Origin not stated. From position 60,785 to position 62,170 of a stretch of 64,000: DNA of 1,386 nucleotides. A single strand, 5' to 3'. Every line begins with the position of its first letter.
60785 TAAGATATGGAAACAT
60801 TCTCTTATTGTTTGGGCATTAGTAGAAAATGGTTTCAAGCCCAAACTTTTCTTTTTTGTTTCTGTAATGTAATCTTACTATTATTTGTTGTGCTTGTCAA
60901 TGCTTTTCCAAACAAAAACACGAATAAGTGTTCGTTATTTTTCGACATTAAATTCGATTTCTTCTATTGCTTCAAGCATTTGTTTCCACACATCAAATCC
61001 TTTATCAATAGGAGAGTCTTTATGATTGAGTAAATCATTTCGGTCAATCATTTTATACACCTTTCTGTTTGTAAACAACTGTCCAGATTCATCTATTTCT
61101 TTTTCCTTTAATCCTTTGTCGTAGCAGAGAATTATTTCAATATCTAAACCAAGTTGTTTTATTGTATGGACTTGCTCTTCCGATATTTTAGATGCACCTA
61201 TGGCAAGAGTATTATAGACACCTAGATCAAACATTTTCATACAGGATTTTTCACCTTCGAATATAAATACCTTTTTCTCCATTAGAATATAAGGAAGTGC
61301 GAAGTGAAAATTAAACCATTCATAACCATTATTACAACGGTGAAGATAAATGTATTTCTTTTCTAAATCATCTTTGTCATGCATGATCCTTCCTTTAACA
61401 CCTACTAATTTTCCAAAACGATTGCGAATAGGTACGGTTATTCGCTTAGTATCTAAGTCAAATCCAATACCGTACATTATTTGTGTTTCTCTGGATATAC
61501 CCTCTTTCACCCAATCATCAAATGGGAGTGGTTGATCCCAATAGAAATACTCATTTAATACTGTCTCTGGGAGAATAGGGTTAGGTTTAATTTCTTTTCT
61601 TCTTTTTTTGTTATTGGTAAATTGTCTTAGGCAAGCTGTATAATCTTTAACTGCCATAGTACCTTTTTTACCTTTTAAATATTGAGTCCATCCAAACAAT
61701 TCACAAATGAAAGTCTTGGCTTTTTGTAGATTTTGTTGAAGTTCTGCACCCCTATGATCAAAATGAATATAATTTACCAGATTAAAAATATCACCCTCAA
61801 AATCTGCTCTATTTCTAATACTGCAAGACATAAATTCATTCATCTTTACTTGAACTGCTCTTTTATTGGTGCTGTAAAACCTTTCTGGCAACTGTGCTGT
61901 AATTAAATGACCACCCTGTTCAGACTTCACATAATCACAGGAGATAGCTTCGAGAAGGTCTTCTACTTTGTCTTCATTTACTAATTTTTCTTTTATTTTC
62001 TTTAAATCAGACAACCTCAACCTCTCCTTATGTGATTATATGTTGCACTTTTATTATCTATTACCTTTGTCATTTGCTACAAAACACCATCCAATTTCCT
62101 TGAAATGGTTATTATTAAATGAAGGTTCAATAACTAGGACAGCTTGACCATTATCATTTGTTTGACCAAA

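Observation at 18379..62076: Family of 18 or more conserved promoter-embedded elements (SPBRE-like): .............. at a fixed position within sigmaA-type promoter spacers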

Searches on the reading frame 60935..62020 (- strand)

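Call 9: search_protein_families(library=pfam, proteins=[window:60935-62020:-])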
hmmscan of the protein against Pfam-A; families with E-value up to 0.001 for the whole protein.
window:60935-62020:- (361 aa): 1 family
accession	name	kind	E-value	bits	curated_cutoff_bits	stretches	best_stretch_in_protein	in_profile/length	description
PF08275.17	DNAG_N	-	0.00012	22.6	26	0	187-224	72-107/128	DNA primase catalytic core, N-terminal domain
